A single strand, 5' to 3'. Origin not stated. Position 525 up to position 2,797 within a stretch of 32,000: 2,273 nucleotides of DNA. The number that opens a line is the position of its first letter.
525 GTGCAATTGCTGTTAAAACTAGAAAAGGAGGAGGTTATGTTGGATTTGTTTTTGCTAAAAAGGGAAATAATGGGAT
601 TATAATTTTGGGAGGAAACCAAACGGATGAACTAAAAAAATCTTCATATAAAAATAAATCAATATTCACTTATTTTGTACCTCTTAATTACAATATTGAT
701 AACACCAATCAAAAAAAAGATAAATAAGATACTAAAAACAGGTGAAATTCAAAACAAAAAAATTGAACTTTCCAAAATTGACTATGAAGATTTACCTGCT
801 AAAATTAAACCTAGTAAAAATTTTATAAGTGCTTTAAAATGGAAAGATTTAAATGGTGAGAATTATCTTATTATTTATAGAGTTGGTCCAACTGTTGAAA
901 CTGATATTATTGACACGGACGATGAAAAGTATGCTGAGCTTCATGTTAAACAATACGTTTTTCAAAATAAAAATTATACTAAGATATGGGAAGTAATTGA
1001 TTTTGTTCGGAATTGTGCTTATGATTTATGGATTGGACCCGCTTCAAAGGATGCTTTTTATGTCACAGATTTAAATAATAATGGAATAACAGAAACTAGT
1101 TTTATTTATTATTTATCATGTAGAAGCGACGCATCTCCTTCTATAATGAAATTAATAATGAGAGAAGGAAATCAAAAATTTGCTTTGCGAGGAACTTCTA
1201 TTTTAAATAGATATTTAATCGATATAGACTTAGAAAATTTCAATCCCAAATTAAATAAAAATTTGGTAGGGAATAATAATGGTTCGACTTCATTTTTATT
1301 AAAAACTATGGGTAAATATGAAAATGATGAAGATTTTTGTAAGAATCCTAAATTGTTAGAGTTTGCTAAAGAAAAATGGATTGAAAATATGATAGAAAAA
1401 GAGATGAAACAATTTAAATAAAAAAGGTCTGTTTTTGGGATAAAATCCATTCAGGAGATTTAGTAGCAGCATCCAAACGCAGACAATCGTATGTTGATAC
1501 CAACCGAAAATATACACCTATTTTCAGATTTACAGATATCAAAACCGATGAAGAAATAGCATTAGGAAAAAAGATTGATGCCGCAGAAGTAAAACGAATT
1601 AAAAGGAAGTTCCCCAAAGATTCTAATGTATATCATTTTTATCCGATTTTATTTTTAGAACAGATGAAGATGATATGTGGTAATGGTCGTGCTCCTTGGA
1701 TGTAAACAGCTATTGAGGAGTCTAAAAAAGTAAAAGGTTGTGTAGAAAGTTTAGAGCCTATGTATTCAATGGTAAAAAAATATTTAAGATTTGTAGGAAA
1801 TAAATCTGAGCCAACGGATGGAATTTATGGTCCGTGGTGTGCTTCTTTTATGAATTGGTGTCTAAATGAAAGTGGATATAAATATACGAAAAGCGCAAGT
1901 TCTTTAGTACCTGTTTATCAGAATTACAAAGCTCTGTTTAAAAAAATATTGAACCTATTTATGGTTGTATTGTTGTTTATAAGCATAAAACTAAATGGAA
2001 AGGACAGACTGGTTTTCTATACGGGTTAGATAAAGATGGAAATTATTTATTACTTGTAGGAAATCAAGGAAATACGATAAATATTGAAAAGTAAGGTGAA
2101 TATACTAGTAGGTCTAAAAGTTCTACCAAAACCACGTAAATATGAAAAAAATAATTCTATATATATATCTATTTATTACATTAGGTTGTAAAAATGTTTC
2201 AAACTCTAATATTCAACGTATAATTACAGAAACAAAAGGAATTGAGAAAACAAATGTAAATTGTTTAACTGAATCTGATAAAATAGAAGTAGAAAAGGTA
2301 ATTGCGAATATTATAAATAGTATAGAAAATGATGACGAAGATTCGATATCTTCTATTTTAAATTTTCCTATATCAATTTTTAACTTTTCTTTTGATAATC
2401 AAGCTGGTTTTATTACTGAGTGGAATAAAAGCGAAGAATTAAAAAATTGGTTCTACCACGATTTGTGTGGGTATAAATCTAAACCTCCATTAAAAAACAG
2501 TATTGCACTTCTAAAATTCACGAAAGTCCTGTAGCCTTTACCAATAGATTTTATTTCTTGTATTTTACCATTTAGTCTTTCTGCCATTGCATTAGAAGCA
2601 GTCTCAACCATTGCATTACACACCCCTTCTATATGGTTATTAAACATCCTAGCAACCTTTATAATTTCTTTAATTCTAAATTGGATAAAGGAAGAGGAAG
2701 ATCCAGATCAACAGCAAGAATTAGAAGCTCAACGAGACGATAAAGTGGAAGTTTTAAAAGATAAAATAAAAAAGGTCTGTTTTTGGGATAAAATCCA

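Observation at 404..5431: Array of five promoterless orphan amidase-toxin / immunity cassettes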

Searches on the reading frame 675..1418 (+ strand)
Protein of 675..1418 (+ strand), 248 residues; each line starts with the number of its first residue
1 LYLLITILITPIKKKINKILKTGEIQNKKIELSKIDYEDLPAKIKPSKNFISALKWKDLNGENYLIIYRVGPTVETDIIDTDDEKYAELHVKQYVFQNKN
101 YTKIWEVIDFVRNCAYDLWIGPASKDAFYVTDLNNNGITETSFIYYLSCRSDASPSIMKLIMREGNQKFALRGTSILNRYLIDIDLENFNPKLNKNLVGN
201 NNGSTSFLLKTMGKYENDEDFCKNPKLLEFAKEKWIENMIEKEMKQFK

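Call 7: search_protein_families(library=pfam, max_evalue=1, proteins=[window:675-1418:+])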
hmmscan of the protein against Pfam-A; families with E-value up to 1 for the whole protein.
seq(248 aa): 0 families

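Call 8: search_protein_families(library=ncbifam, max_evalue=1, proteins=[window:675-1418:+])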
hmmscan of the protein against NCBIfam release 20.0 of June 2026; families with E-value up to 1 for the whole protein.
seq(248 aa): 2 families
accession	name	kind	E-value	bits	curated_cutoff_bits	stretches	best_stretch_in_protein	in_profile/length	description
NF046077.1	LPS_M949_RS01915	subfamily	1.5e-40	138.7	60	1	53-236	1-152/154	M949_RS01915 family surface polysaccharide biosynthesis protein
TIGR01618.1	phage_P_loop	hypoth_equivalog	0.0027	17.4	138.75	1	75-190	53-168/220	phage nucleotide-binding protein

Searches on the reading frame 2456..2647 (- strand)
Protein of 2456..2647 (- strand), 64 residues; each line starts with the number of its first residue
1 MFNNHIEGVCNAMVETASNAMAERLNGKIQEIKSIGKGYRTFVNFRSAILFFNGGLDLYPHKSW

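Call 7: search_protein_families(library=pfam, max_evalue=1, proteins=[window:2456-2647:-])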
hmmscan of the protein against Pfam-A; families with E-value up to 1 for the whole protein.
seq(64 aa): 1 family
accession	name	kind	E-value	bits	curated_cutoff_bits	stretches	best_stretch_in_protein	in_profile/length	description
PF01610.23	DDE_Tnp_ISL3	-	1.5e-09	38.4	23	1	1-49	192-240/240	Transposase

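Call 8: search_protein_families(library=ncbifam, max_evalue=1, proteins=[window:2456-2647:-])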
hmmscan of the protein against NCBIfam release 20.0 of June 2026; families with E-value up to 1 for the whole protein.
seq(64 aa): 2 families
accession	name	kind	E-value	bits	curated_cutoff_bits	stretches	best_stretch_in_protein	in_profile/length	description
NF033550.5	transpos_ISL3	equivalog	4.1e-09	36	180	1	1-51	319-369/370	ISL3 family transposase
NF049917.1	ISAon1_downstr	equivalog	0.0056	15.9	250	1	2-46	275-321/327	ISAon1 family transposase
